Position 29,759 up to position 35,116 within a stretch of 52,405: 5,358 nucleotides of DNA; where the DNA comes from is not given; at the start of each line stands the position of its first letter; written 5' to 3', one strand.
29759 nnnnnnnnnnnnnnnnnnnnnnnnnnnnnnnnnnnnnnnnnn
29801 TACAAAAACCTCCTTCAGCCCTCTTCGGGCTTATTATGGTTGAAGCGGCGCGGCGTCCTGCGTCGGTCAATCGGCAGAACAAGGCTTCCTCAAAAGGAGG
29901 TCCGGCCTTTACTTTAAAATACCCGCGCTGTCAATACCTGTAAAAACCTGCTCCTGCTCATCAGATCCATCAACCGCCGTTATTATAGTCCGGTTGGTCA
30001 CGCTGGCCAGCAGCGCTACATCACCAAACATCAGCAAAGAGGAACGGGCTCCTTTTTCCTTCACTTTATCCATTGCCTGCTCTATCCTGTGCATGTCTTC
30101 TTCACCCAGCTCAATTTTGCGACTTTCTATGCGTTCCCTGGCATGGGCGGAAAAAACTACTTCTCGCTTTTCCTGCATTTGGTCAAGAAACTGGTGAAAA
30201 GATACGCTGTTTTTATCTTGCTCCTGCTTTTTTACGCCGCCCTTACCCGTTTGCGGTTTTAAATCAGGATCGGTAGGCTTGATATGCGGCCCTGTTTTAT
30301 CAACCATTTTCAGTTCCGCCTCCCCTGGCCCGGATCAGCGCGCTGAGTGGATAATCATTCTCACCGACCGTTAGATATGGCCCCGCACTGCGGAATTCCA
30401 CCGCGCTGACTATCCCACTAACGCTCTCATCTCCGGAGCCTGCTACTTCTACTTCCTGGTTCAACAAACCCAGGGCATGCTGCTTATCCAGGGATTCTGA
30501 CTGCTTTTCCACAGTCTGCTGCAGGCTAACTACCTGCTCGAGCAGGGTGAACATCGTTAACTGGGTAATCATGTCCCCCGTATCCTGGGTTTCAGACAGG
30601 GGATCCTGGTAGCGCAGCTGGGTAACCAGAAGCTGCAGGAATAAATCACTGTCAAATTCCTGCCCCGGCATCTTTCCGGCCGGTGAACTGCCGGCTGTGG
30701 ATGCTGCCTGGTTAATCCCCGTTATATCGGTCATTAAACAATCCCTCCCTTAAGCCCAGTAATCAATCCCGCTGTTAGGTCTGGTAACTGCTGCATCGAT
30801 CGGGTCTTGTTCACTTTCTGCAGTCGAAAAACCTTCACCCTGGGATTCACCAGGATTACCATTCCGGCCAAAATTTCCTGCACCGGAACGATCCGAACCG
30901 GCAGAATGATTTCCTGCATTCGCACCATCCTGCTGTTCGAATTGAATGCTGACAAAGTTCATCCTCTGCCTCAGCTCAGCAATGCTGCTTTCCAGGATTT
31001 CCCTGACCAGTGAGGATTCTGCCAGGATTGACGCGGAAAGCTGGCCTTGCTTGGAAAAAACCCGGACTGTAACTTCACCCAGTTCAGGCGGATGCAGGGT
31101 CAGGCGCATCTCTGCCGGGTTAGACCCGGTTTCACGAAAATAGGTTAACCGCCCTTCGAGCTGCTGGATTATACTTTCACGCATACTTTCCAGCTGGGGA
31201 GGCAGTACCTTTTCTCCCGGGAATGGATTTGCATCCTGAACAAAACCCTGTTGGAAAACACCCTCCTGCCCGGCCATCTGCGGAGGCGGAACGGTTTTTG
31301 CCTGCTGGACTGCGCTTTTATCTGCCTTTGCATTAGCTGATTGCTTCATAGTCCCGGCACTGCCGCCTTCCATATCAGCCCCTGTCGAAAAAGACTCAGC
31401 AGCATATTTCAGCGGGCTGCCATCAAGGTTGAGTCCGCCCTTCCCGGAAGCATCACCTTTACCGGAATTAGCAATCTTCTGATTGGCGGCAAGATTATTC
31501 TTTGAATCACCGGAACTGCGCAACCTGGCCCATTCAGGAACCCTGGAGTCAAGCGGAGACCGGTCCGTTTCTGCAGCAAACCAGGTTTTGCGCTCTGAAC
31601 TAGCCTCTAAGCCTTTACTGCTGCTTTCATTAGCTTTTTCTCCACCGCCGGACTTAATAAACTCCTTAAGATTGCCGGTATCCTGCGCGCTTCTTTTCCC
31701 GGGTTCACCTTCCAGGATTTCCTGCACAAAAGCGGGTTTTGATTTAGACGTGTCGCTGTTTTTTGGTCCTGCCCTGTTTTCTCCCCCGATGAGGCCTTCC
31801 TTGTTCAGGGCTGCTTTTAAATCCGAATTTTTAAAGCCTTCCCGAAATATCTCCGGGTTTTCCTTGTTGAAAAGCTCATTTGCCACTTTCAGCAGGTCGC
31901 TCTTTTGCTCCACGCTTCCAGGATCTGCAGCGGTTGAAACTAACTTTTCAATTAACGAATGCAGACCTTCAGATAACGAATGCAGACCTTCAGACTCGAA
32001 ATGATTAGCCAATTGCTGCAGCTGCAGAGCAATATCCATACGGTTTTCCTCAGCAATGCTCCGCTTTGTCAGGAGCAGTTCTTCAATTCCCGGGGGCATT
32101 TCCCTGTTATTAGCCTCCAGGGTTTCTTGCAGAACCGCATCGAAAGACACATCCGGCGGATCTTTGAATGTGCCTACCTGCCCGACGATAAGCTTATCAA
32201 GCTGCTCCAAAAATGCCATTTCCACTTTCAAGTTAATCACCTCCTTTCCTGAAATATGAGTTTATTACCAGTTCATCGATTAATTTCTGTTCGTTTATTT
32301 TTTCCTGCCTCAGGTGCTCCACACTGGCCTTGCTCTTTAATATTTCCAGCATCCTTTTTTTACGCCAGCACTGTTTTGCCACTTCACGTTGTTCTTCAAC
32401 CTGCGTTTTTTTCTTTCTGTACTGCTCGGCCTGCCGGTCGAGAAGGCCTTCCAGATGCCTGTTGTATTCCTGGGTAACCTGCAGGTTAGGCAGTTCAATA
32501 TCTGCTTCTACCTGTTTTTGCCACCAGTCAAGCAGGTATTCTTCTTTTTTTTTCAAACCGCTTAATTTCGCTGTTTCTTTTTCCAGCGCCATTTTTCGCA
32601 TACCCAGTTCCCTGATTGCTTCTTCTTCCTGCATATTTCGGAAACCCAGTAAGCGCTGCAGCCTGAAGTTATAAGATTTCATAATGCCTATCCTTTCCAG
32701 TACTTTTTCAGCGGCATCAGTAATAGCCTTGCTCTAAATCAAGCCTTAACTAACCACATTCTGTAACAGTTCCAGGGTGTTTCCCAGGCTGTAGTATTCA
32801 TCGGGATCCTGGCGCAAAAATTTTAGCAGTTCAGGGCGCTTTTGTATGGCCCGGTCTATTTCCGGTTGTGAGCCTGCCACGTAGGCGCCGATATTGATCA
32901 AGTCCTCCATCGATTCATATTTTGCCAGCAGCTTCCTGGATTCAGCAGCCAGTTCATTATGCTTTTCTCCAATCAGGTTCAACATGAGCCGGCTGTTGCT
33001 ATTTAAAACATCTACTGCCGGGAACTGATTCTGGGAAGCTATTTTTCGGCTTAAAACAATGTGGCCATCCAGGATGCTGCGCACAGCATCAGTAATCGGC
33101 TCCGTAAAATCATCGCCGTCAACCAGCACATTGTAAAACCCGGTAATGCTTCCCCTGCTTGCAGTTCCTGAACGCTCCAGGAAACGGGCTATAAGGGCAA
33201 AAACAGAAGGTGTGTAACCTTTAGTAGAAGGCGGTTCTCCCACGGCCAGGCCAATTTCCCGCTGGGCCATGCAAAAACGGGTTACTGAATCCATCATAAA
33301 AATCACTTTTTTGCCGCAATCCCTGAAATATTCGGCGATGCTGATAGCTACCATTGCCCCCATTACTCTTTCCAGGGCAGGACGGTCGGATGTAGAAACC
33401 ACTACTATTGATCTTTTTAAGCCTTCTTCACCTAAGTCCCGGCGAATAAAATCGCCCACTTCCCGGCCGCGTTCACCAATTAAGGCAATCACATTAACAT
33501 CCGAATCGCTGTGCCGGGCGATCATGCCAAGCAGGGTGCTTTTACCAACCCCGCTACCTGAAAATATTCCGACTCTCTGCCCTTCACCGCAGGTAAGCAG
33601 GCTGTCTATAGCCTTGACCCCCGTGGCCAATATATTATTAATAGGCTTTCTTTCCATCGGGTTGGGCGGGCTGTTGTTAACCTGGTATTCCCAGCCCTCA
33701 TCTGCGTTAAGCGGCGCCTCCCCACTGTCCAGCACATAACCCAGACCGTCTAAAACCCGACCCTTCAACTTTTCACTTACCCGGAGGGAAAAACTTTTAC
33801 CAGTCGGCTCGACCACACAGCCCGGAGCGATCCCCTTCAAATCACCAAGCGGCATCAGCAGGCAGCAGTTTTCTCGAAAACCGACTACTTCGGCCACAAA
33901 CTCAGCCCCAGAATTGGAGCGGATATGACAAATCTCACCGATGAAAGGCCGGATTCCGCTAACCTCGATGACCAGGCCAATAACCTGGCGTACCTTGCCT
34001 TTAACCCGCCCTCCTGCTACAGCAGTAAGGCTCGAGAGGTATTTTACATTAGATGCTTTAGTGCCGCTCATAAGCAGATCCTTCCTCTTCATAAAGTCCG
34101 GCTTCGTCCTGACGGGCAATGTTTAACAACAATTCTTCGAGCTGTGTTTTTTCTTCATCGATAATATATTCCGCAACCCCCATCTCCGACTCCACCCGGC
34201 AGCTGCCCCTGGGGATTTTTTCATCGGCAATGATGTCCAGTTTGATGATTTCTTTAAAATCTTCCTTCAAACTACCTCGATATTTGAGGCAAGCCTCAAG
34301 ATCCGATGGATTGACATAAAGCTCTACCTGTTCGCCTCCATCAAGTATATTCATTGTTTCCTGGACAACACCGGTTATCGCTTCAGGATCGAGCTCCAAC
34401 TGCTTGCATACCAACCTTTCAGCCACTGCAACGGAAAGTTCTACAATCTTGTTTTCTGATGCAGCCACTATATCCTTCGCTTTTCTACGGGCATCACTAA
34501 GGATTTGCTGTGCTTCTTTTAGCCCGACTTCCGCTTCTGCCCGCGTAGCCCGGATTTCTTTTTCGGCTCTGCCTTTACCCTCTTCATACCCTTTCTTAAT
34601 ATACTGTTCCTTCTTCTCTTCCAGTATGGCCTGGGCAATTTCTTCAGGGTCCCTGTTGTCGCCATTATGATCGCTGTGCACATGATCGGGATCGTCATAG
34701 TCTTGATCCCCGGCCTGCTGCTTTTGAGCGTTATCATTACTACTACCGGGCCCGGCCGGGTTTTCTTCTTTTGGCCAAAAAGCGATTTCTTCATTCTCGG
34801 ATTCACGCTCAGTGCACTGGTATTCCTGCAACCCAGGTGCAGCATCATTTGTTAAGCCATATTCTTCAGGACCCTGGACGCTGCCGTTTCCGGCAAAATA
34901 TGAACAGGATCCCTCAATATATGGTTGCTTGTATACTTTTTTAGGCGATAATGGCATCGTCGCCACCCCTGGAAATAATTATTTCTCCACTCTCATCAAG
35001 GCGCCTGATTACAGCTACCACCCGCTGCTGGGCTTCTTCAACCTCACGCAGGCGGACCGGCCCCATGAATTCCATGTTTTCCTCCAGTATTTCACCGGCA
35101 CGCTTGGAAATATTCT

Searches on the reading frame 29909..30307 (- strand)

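Call 22: search_protein_families(library=pfam, proteins=[window:29909-30307:-], max_evalue=0.001)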
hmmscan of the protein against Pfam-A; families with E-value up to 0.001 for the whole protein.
window:29909-30307:- (132 aa): 1 family
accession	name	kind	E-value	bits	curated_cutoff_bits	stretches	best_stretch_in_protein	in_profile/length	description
PF12611.13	Flagellar_put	-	1.3e-07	31.7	21.1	1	107-128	1-22/24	Putative flagellar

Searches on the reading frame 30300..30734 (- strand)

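Call 22: search_protein_families(library=pfam, proteins=[window:30300-30734:-], max_evalue=0.001)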
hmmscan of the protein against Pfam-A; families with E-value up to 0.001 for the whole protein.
window:30300-30734:- (144 aa): 1 family
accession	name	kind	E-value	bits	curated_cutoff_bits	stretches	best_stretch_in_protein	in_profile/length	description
PF03963.19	FlgD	-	1.2e-12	48.3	27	1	8-76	7-74/75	Flagellar hook capping protein - N-terminal region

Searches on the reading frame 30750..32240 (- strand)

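Call 22: search_protein_families(library=pfam, proteins=[window:30750-32240:-], max_evalue=0.001)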
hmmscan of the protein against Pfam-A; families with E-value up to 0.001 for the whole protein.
window:30750-32240:- (496 aa): 1 family
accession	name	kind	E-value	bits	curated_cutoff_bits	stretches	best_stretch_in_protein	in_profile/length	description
PF02120.21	Flg_hook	-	6.1e-13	48.8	29.8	1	373-428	10-65/85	Flagellar hook-length control protein FliK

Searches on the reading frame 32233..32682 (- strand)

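Call 22: search_protein_families(library=pfam, proteins=[window:32233-32682:-], max_evalue=0.001)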
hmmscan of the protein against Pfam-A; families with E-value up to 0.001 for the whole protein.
window:32233-32682:- (149 aa): 1 family
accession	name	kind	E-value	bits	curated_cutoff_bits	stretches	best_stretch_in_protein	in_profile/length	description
PF02050.21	FliJ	-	5.2e-10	40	28.4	1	20-142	1-122/123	Flagellar FliJ protein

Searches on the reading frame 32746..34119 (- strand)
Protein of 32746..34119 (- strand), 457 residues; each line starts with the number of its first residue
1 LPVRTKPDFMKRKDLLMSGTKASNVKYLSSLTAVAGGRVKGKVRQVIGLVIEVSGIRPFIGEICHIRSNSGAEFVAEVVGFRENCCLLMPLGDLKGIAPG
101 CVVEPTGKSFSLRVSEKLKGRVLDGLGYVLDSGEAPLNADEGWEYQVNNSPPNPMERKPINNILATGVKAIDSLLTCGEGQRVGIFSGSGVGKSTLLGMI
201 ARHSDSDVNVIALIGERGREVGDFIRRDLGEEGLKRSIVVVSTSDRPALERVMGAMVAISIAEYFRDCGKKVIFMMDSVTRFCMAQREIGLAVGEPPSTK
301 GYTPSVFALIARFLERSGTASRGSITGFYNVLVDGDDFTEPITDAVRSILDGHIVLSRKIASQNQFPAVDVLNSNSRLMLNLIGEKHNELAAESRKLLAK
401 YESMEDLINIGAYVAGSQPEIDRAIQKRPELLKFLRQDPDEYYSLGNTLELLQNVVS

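Call 22: search_protein_families(library=pfam, proteins=[window:32746-34119:-], max_evalue=0.001)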
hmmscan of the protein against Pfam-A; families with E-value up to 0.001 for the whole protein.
window:32746-34119:- (457 aa): 4 families
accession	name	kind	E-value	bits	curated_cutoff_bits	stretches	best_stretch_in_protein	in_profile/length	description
PF00006.31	ATP-synt_ab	-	4.1e-87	291.7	29.5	1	167-376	1-213/213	ATP synthase alpha/beta family, nucleotide-binding domain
PF18269.6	T3SS_ATPase_C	-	4.9e-23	81.2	22.7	1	385-453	3-71/72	T3SS EscN ATPase C-terminal domain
PF02874.29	ATP-synt_ab_N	-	6.4e-12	46.2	20.9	1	44-107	2-69/69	ATP synthase alpha/beta family, beta-barrel domain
PF00005.33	ABC_tran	-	0.00039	21.5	25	1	175-213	6-44/137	ABC transporter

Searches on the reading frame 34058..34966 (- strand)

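Call 22: search_protein_families(library=pfam, proteins=[window:34058-34966:-], max_evalue=0.001)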
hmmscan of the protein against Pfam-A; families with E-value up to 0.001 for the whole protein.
window:34058-34966:- (302 aa): 1 family
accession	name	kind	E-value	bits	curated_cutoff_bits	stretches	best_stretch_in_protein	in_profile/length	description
PF02108.21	FliH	-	4.4e-16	59.4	24.1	1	150-269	5-121/128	Flagellar assembly protein FliH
